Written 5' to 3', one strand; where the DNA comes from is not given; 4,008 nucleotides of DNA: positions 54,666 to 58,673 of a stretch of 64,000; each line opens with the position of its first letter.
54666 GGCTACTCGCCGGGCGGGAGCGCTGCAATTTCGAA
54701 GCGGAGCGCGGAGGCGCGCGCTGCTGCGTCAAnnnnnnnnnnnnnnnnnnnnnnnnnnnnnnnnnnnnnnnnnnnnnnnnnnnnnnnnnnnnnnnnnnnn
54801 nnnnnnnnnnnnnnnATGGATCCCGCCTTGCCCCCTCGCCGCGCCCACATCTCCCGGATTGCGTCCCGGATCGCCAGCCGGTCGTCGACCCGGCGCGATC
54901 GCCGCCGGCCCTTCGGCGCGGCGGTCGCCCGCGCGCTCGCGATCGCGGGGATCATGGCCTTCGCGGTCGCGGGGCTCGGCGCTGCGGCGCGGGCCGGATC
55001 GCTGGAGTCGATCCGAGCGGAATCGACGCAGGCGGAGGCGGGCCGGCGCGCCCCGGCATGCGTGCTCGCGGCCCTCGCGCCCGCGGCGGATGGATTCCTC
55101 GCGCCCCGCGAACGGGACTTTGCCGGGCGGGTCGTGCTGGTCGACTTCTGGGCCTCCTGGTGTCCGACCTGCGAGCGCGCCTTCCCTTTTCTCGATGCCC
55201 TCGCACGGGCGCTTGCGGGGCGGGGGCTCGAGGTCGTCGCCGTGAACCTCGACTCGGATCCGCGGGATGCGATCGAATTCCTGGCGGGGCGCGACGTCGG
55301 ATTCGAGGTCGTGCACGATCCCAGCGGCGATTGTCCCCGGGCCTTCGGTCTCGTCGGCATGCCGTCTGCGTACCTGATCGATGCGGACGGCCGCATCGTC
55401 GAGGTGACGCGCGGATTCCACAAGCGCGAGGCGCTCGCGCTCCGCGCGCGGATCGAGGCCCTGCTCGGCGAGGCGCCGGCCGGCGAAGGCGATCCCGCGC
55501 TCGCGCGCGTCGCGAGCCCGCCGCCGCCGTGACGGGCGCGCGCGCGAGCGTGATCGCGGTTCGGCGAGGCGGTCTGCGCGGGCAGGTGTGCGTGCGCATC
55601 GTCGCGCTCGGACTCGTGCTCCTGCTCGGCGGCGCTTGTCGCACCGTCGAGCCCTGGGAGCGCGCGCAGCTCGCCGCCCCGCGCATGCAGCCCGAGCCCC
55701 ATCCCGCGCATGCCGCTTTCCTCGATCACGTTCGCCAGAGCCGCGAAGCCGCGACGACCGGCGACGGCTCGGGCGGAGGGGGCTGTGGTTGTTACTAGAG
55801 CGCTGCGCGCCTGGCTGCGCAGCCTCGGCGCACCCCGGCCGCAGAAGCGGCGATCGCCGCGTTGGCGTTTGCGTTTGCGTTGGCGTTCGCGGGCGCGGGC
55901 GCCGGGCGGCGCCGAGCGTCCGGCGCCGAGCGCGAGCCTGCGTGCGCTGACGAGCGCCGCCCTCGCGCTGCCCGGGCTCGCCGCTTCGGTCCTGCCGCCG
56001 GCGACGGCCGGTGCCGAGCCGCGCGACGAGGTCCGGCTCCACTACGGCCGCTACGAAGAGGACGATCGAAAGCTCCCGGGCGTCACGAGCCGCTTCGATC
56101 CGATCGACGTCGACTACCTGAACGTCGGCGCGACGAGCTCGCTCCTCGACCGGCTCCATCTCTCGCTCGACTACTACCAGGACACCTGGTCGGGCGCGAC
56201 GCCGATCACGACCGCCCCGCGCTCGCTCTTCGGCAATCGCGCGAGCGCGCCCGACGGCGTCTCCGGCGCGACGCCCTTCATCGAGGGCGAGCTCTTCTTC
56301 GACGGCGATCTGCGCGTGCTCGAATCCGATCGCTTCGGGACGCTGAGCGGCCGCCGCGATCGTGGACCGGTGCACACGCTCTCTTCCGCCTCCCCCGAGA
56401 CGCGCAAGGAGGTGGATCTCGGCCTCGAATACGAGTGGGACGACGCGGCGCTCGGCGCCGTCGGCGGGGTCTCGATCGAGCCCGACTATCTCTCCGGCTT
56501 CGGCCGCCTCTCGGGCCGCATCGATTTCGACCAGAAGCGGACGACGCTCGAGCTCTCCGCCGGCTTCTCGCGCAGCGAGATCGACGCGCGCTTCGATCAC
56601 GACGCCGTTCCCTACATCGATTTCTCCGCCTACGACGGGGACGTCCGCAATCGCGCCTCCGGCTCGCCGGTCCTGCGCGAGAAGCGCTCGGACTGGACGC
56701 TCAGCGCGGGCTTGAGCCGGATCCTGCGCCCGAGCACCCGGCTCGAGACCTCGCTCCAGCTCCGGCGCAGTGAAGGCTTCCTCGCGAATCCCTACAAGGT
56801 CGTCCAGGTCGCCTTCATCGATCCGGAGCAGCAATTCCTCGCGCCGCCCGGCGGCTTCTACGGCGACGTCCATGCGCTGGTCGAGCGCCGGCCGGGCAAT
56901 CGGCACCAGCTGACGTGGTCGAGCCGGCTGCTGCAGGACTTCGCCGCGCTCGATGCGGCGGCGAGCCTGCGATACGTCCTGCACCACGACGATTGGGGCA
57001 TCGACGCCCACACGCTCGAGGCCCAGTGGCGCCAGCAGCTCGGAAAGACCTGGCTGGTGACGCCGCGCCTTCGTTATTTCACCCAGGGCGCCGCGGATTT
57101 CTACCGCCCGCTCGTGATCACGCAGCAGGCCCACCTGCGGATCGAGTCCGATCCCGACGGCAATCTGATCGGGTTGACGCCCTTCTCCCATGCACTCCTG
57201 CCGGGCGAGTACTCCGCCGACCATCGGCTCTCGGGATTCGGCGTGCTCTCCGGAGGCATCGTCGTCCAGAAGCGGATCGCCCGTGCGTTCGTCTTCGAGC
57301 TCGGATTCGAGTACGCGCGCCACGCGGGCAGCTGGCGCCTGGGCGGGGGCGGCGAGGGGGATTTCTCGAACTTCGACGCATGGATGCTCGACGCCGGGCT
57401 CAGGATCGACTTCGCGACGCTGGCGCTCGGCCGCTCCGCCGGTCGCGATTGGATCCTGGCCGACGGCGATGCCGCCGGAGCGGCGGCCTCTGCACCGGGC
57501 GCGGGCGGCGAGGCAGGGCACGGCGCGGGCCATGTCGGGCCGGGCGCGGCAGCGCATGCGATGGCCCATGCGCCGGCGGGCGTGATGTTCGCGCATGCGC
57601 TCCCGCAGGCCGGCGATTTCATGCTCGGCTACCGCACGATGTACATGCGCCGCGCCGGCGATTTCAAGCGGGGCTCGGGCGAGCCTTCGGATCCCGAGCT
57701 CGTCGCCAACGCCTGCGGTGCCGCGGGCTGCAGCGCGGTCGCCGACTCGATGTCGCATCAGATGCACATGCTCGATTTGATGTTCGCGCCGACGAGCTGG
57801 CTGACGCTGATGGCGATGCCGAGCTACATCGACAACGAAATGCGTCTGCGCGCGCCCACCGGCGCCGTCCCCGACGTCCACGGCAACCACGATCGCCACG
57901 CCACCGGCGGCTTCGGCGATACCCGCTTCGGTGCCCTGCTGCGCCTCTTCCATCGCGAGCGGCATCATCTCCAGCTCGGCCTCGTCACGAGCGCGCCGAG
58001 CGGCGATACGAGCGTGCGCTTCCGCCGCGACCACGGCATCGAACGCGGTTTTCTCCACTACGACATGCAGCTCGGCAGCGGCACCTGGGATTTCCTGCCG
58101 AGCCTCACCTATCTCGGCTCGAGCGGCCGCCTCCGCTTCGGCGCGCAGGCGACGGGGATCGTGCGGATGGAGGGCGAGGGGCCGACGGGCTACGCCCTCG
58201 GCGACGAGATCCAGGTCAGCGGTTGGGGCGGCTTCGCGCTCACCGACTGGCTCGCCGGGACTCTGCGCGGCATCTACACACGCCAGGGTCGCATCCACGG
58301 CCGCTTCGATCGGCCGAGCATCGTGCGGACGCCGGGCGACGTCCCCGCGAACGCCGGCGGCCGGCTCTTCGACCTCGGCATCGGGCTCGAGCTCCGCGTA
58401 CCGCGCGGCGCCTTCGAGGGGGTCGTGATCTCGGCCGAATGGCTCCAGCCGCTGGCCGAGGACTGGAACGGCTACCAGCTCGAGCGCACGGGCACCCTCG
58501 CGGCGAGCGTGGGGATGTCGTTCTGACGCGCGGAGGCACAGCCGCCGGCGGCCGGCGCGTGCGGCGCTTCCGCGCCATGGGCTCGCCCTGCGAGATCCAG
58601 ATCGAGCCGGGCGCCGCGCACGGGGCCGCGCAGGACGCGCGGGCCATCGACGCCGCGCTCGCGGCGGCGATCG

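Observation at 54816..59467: TlpA - DUF4266 - DUF3570 - ApbE envelope module next to regBA, with an ApbE-type flavinylation motif inside the DUF3570 barrel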

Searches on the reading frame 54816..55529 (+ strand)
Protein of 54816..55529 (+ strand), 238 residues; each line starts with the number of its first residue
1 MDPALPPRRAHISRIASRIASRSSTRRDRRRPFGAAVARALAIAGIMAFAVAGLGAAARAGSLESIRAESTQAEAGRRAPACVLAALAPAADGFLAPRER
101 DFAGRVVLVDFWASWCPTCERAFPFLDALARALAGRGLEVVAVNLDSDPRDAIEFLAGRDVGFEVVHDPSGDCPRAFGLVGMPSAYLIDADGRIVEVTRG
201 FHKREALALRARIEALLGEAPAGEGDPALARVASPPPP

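Call 5: search_protein_families(library=pfam, proteins=[window:54816-55529:+], max_evalue=0.01)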
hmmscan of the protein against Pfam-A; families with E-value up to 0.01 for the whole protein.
window:54816-55529:+ (238 aa): 6 families
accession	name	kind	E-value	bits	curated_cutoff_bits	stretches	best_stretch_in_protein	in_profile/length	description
PF08534.16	Redoxin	-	4.6e-21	75.6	26.6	1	100-204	24-138/148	Redoxin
PF00578.27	AhpC-TSA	-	1.7e-16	60.7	26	1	100-196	21-123/124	AhpC/TSA family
PF13905.12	Thioredoxin_8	-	1.7e-11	44.7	27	1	104-194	1-94/94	Thioredoxin-like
PF00085.26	Thioredoxin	-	8.1e-09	35.9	23.5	1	105-150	19-63/103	Thioredoxin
PF13098.12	Thioredoxin_2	-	0.00014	22.6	27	1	104-207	5-100/104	Thioredoxin-like domain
PF13728.12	TraF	-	0.0045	17.3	23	1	102-202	127-214/224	F plasmid transfer operon protein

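Call 10: search_protein_families(library=ncbifam, proteins=[window:54816-55529:+], max_evalue=1)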
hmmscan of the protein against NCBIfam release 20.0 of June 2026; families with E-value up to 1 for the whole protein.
window:54816-55529:+ (238 aa): 21 families
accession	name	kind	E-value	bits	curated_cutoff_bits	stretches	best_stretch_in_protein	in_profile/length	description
NF002854.0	PRK03147.1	subfamily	8.7e-22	77.9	170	1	64-207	27-165/176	thiol-disulfide oxidoreductase ResA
TIGR00385.1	dsbE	subfamily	5.7e-18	65.1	123.15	1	76-204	37-160/173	DsbE family thiol:disulfide interchange protein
NF047696.1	ThlDiSintTplARhiz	equivalog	2e-15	57.2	230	1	101-200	94-199/219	thiol:disulfide interchange protein TlpA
NF041202.1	StoA_CxxC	exception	1.8e-13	50.7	210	1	103-200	51-150/163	endospore biogenesis thiol-disulfide oxidoreductase StoA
NF041054.1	WAxxUGC_long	equivalog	1.2e-12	47.8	300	1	101-202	101-202/354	ResA-like WAxxUGC motif-containing protein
NF011941.0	PRK15412.1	equivalog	1.5e-10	40.9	359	1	73-194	39-155/185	thiol:disulfide interchange protein DsbE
TIGR01068.1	thioredoxin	equivalog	2.6e-09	37.2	96.8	1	105-153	15-62/101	thioredoxin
NF010625.0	PRK14018.1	equivalog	1.3e-07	30.5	522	1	106-209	58-168/521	bifunctional peptide-methionine (S)-S-oxide reductase MsrA/peptide-methionine (R)-S-oxide reductase MsrB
NF006898.0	PRK09381.1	equivalog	4.5e-07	30.2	138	1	105-153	22-69/109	thioredoxin TrxA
TIGR01126.1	pdi_dom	equivalog_domain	9.1e-05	22.7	107.2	1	105-150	15-60/105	protein disulfide-isomerase domain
NF008229.0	PRK10996.1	equivalog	0.00016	21.4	125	1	106-150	54-97/141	thioredoxin TrxC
TIGR02661.1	MauD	equivalog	0.00018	21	188.6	1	103-195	73-160/189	methylamine dehydrogenase accessory protein MauD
TIGR01130.1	ER_PDI_fam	subfamily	0.0022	17.6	344.25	1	107-148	366-406/476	protein disulfide-isomerase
TIGR02738.1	TrbB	equivalog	0.0023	17.6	132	1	46-153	7-96/153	type-F conjugative transfer system pilin assembly thiol-disulfide isomerase TrbB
NF047697.1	ThioredTrxAClost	equivalog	0.0034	17.5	140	1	105-150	18-62/105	thioredoxin TrxA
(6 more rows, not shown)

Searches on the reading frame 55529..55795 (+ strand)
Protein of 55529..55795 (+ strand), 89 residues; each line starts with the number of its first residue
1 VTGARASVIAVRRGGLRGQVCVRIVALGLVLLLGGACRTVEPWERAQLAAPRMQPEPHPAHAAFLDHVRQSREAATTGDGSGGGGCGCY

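Call 5: search_protein_families(library=pfam, proteins=[window:55529-55795:+], max_evalue=0.01)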
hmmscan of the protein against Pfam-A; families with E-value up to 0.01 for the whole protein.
window:55529-55795:+ (89 aa): 1 family
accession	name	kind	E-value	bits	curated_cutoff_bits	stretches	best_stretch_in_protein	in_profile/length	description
PF14086.11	DUF4266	-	1.2e-18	68.2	27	1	40-88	1-49/50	Domain of unknown function (DUF4266)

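Call 10: search_protein_families(library=ncbifam, proteins=[window:55529-55795:+], max_evalue=1)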
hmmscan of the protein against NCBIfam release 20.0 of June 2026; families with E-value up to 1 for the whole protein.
window:55529-55795:+ (89 aa): 0 families

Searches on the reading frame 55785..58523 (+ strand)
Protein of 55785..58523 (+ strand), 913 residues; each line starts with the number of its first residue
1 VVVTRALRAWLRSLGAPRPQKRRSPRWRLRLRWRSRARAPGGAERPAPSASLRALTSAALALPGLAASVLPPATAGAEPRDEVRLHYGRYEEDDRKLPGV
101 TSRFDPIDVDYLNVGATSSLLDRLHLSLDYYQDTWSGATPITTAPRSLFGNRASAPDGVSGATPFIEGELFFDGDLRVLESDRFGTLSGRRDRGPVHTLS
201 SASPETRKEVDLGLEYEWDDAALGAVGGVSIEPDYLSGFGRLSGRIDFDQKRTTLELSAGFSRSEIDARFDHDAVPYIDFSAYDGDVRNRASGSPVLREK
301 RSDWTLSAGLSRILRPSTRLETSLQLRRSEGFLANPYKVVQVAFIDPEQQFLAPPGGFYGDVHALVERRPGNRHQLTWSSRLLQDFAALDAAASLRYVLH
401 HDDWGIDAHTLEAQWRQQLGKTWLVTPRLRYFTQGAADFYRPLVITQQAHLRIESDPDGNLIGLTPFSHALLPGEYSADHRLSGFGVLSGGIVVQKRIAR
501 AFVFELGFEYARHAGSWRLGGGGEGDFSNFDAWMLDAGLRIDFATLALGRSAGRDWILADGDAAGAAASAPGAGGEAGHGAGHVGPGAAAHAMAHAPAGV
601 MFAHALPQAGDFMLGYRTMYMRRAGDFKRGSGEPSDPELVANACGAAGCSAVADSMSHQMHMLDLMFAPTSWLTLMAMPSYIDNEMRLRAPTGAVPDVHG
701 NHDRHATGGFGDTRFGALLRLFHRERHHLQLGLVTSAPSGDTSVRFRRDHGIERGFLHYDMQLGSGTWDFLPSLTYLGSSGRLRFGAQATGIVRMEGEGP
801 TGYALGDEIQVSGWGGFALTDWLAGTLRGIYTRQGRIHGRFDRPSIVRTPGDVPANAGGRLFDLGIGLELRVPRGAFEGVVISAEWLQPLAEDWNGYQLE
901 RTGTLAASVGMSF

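Call 5: search_protein_families(library=pfam, proteins=[window:55785-58523:+], max_evalue=0.01)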
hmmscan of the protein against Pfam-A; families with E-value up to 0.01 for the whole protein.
window:55785-58523:+ (913 aa): 1 family
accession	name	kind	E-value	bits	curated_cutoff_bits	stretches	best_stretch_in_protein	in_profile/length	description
PF12094.14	DUF3570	-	3.9e-87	293.2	25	1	53-531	2-424/427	Protein of unknown function (DUF3570)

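Call 10: search_protein_families(library=ncbifam, proteins=[window:55785-58523:+], max_evalue=1)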
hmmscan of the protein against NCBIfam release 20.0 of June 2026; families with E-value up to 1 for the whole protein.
window:55785-58523:+ (913 aa): 0 families
